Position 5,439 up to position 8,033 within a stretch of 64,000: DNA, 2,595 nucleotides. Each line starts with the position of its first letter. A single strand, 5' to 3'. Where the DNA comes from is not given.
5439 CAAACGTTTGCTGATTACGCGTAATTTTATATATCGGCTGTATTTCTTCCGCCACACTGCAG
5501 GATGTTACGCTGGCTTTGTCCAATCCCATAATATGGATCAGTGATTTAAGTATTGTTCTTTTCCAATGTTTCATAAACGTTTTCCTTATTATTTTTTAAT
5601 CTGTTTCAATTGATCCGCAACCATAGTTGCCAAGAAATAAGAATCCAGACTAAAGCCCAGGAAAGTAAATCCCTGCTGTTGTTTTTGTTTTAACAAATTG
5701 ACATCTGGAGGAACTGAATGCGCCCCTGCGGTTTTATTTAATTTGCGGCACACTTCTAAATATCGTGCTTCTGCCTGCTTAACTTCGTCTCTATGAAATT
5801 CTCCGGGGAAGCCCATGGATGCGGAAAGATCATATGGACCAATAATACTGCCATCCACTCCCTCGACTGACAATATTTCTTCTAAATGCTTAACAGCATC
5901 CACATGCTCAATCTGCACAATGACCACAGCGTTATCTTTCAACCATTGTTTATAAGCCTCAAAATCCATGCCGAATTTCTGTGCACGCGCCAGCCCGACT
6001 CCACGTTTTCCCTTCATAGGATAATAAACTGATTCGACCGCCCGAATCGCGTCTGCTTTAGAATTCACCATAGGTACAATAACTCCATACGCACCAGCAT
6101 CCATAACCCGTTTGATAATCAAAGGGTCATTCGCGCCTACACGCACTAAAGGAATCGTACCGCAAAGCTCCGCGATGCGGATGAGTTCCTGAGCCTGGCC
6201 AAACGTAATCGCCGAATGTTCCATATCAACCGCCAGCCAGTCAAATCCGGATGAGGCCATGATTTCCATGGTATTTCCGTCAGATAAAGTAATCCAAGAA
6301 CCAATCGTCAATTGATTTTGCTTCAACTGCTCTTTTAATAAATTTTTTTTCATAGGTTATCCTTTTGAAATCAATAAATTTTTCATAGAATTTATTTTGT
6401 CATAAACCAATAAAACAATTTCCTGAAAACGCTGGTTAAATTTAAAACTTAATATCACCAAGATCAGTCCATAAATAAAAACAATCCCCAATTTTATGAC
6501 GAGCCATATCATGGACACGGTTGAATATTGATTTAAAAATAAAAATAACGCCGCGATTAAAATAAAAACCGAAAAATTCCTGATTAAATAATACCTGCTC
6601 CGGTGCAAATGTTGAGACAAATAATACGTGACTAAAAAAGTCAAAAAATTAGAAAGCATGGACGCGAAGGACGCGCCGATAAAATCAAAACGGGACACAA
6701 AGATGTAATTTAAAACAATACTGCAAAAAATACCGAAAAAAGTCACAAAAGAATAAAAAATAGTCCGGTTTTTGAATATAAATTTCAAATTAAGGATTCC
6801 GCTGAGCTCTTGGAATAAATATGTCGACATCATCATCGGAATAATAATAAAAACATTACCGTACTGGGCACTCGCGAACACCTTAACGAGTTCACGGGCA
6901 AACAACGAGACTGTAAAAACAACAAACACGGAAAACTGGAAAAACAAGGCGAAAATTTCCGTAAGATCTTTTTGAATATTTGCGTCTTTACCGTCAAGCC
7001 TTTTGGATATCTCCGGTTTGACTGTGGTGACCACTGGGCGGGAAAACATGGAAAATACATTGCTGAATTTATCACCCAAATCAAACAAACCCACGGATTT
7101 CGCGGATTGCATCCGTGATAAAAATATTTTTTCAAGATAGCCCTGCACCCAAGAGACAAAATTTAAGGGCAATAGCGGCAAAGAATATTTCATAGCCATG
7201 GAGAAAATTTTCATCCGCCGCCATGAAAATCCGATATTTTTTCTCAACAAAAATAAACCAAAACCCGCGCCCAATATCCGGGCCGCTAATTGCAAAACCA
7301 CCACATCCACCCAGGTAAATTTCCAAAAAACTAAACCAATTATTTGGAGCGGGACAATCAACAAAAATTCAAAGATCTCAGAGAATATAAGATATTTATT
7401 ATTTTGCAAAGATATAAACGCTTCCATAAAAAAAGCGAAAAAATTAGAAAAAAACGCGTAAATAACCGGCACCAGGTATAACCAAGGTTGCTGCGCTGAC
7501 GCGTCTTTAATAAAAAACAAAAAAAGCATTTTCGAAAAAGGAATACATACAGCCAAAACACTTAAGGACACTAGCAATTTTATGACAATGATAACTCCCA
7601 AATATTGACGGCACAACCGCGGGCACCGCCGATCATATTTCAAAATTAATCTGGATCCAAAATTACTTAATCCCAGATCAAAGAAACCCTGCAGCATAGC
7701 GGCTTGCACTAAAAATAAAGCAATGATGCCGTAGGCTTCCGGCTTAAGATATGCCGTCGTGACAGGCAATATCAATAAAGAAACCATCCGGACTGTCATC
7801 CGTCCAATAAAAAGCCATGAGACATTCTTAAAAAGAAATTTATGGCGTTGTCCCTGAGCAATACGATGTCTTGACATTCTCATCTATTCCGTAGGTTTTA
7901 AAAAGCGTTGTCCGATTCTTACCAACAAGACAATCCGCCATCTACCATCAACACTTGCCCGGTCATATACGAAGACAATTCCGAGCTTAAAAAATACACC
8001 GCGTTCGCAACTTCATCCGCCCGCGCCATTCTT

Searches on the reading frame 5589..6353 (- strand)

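Call 13: search_protein_families(library=pfam, proteins=[window:5589-6353:-], max_evalue=0.001)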
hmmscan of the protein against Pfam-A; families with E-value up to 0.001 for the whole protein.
window:5589-6353:- (254 aa): 1 family
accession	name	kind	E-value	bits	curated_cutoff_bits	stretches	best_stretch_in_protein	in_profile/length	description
PF03328.21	HpcH_HpaI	-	2.7e-33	115.6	25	1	17-237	2-214/221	HpcH/HpaI aldolase/citrate lyase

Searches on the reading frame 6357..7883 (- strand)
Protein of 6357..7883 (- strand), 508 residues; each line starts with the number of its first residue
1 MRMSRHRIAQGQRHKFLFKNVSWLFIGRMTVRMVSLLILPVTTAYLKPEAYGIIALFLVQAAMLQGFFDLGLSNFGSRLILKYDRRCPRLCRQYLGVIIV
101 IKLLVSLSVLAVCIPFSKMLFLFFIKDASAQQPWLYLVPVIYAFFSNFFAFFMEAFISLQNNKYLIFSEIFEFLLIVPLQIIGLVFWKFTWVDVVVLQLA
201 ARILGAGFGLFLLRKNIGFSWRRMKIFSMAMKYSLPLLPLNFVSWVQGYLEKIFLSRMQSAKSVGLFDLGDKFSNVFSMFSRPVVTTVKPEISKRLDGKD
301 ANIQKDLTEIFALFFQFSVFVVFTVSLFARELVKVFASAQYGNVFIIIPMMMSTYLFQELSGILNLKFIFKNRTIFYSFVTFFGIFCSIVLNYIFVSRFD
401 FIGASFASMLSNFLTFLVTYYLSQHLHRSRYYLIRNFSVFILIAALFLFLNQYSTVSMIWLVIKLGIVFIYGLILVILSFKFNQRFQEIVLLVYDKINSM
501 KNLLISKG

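Call 13: search_protein_families(library=pfam, proteins=[window:6357-7883:-], max_evalue=0.001)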
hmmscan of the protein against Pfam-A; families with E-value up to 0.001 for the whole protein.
window:6357-7883:- (508 aa): 2 families
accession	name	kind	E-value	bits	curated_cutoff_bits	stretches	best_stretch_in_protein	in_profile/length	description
PF01943.22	Polysacc_synt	-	2.6e-24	86.6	28.2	1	18-294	2-272/274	Polysaccharide biosynthesis protein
PF13440.11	Polysacc_synt_3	-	2e-08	34.3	23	1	46-341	6-288/293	Polysaccharide biosynthesis protein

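Call 37: search_protein_families(library=ncbifam, proteins=[window:6357-7883:-], max_evalue=0.01)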
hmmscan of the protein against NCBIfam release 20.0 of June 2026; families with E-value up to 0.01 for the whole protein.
window:6357-7883:- (508 aa): 0 families
